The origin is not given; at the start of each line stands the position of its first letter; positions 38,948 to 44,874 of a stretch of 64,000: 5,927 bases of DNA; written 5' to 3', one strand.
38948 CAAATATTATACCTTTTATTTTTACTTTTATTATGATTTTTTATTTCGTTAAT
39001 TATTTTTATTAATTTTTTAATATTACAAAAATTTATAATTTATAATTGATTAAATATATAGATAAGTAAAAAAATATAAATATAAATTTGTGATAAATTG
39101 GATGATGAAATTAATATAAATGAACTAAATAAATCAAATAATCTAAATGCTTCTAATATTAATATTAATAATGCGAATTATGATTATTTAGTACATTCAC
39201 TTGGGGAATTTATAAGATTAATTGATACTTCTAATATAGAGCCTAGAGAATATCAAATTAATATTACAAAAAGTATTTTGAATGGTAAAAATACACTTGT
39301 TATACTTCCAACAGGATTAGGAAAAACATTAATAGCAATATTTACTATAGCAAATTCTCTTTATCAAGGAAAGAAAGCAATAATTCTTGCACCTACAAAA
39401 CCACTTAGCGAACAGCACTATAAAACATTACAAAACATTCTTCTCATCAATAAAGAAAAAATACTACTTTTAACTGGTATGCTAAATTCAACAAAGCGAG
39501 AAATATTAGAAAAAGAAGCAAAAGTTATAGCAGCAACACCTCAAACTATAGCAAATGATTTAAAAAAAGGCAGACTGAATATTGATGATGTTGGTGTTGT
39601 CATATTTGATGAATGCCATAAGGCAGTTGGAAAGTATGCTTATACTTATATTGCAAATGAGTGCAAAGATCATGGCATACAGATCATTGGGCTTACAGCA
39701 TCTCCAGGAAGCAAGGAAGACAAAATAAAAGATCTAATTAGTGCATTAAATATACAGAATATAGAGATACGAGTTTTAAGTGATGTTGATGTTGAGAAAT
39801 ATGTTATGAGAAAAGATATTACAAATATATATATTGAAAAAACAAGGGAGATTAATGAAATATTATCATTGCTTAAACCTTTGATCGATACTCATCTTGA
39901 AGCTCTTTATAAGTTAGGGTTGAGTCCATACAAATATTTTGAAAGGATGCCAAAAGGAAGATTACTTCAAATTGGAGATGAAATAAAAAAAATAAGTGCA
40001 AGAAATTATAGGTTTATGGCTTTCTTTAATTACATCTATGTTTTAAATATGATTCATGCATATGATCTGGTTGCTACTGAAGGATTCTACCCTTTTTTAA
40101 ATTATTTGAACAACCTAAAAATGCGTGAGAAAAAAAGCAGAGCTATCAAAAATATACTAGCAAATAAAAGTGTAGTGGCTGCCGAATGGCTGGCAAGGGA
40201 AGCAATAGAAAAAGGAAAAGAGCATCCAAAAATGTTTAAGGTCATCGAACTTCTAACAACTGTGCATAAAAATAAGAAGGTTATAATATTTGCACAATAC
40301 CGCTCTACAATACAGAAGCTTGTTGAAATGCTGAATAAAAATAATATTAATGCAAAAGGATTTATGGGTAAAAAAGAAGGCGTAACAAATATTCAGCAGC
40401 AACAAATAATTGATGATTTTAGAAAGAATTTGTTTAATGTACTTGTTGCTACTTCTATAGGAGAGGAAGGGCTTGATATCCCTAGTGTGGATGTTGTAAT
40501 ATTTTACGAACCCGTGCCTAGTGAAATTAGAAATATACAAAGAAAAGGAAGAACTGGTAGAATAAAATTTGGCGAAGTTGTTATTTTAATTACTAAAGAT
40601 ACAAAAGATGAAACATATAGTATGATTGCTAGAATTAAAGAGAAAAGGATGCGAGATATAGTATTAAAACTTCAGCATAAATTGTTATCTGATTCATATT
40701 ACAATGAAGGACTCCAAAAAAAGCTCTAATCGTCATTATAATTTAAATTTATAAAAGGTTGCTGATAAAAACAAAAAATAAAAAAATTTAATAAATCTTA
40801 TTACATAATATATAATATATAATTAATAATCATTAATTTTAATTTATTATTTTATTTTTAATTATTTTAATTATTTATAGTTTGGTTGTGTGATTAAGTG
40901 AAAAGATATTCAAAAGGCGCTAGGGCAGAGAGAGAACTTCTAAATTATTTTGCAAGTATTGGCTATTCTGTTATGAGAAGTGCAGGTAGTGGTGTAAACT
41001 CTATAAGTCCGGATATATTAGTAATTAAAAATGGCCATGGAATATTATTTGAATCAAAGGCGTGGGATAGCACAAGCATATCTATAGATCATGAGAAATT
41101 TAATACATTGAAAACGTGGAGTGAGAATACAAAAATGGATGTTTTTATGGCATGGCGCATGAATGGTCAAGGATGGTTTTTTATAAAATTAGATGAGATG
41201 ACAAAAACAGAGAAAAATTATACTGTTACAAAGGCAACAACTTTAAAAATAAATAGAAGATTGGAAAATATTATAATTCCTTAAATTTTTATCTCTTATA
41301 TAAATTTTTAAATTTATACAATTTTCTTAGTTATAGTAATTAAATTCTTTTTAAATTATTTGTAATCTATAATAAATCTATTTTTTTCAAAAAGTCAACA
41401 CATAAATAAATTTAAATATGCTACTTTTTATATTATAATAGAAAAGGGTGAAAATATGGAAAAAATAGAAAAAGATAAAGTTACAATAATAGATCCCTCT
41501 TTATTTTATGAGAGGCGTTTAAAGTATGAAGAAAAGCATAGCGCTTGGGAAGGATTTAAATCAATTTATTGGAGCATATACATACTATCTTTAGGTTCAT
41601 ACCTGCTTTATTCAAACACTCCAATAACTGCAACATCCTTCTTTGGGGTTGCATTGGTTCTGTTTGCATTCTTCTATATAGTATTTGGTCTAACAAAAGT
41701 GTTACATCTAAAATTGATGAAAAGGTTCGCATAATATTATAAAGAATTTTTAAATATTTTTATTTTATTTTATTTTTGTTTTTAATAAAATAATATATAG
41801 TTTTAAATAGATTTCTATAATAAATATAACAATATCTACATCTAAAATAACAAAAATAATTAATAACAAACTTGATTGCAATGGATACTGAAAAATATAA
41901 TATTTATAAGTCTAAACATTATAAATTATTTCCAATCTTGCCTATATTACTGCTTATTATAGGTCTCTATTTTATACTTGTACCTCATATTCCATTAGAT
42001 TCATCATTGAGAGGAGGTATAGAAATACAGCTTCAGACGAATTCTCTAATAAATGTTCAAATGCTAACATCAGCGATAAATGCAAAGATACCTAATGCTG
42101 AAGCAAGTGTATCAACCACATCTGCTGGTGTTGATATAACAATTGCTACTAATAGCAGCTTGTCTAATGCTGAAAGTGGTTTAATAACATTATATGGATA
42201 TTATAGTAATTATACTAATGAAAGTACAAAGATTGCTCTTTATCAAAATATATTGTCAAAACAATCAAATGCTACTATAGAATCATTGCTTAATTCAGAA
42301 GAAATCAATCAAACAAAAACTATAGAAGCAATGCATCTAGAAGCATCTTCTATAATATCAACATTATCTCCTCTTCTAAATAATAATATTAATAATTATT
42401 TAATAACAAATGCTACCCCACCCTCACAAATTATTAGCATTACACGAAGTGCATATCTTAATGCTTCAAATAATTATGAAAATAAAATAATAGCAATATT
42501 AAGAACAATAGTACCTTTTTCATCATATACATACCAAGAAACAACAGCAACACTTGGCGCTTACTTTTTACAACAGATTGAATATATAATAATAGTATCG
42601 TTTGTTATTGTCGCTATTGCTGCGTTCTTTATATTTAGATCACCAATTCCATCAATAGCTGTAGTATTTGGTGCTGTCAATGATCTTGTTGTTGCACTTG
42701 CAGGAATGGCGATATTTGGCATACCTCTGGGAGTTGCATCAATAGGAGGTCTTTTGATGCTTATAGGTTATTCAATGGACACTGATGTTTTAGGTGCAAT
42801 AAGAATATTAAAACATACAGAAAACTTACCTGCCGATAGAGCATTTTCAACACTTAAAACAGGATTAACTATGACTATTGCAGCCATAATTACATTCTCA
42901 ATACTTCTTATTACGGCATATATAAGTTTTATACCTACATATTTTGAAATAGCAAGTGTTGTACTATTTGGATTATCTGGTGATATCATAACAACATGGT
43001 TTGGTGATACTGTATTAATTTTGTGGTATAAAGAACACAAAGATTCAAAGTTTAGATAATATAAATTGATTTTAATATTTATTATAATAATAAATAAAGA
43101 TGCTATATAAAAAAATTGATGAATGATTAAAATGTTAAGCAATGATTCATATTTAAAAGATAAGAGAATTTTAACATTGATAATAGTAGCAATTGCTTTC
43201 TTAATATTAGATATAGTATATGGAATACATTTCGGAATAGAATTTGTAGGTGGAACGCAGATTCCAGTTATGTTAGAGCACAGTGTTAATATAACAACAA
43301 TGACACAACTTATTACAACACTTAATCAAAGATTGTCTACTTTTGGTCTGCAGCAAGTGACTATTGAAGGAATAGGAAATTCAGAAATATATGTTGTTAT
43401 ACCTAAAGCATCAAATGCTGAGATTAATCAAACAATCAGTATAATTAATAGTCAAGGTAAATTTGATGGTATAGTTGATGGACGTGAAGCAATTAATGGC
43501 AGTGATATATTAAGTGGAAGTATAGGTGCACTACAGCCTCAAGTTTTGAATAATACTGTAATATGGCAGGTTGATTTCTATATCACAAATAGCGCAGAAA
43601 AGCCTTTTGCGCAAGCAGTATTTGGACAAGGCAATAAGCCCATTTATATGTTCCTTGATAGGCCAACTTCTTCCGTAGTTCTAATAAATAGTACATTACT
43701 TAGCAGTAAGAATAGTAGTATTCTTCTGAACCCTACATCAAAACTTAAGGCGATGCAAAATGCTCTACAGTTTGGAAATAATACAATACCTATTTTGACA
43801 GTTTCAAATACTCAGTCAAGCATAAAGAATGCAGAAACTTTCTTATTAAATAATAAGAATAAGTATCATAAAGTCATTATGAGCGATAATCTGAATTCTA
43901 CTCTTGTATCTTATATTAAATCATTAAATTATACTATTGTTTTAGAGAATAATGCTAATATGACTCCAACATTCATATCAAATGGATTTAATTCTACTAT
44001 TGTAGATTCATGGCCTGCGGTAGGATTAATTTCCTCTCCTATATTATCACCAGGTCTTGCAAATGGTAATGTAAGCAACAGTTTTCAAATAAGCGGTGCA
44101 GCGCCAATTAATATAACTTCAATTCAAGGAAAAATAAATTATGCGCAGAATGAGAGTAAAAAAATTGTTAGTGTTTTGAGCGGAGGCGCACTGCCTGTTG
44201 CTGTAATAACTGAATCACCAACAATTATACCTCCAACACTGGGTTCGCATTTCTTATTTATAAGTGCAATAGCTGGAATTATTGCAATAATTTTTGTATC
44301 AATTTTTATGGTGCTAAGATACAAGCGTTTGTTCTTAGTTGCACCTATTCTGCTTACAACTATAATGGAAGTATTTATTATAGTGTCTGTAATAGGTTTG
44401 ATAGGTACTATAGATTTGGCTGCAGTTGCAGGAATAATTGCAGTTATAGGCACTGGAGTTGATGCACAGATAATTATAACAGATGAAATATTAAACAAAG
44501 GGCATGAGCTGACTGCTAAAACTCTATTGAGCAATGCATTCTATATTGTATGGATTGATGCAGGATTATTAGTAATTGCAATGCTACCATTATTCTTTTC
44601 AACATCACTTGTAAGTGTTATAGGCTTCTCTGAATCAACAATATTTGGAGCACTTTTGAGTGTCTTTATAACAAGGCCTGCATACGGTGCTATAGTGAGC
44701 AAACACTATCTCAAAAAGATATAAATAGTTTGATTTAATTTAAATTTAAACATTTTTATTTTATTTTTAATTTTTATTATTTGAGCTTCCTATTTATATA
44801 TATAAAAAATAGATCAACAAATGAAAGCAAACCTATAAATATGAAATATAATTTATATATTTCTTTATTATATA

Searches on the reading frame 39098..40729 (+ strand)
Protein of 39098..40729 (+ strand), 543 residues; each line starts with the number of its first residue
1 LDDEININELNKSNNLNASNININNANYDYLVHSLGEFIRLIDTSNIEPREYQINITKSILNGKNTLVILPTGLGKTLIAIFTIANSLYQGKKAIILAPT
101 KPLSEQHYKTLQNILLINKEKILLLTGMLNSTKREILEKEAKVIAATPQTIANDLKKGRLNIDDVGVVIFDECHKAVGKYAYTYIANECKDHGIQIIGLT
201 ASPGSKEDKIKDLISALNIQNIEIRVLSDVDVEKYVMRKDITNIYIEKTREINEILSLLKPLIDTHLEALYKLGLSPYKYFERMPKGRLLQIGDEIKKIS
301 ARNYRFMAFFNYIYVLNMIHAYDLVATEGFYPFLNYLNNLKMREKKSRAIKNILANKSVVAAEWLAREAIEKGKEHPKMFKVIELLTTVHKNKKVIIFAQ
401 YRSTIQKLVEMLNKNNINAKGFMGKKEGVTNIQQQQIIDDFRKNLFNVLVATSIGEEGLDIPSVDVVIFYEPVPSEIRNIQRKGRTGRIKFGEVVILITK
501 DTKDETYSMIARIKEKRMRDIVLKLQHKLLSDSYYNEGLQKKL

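Call 45: search_protein_families(library=pfam, proteins=[window:39098-40729:+], max_evalue=0.001)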
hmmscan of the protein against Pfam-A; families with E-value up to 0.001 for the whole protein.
window:39098-40729:+ (543 aa): 6 families
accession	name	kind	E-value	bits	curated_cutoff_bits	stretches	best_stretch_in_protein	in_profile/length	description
PF00270.35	DEAD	-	4.6e-27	95.2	26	1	51-206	2-163/167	DEAD/DEAH box helicase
PF00271.37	Helicase_C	-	4.9e-27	94.8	23.5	1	380-490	4-110/110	Helicase conserved C-terminal domain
PF04851.21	ResIII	-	3.3e-24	86.1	22.5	1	47-203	2-162/164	Type III restriction enzyme, res subunit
PF16203.11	ERCC3_RAD25_C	-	2.7e-06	27.3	27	1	376-492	42-154/248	ERCC3/RAD25/XPB C-terminal helicase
PF21210.2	RNA_helicase_helical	-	3.7e-05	24.2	27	1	266-358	7-102/108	Putative ATP-dependent RNA helicase, helical bundle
PF12340.13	DUF3638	-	0.00023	21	31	1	45-115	19-92/225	Protein of unknown function (DUF3638)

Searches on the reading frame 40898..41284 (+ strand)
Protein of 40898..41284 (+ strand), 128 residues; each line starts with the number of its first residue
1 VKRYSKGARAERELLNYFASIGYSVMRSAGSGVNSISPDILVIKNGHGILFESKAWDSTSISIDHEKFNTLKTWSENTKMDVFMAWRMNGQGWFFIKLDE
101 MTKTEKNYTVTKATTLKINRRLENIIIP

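Call 45: search_protein_families(library=pfam, proteins=[window:40898-41284:+], max_evalue=0.001)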
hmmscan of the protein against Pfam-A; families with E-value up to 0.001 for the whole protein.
window:40898-41284:+ (128 aa): 1 family
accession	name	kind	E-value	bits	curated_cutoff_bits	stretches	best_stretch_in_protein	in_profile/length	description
PF01870.24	Hjc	-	7.5e-17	61.5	21.1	1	9-99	1-92/93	Archaeal holliday junction resolvase (hjc)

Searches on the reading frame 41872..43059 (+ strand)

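Call 45: search_protein_families(library=pfam, proteins=[window:41872-43059:+], max_evalue=0.001)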
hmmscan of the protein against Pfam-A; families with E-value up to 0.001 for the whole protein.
window:41872-43059:+ (395 aa): 1 family
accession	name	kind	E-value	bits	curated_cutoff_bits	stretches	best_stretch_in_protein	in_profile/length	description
PF02355.23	SecD_SecF_C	-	4.4e-20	72.3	20.5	1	217-388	14-188/189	Protein export membrane protein SecD/SecF, C-terminal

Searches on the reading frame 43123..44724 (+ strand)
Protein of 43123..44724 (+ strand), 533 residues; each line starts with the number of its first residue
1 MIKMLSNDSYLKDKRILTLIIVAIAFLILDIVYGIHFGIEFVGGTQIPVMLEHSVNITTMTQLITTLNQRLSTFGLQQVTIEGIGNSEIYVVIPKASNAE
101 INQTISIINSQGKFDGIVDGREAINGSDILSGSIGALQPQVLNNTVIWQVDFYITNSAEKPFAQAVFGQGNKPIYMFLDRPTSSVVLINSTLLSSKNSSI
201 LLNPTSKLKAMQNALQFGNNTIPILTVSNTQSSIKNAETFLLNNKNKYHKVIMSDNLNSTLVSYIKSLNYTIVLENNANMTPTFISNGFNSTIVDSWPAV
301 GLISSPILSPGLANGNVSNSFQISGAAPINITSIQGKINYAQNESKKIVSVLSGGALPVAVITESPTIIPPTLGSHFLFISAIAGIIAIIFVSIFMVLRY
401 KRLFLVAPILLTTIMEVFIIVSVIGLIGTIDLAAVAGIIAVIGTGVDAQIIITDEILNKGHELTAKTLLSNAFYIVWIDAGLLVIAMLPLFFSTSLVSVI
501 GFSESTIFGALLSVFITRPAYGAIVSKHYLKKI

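Call 45: search_protein_families(library=pfam, proteins=[window:43123-44724:+], max_evalue=0.001)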
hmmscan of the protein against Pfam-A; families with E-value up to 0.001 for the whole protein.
window:43123-44724:+ (533 aa): 1 family
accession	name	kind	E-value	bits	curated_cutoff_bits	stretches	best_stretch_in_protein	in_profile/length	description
PF02355.23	SecD_SecF_C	-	2.1e-07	31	20.5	1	367-467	19-119/189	Protein export membrane protein SecD/SecF, C-terminal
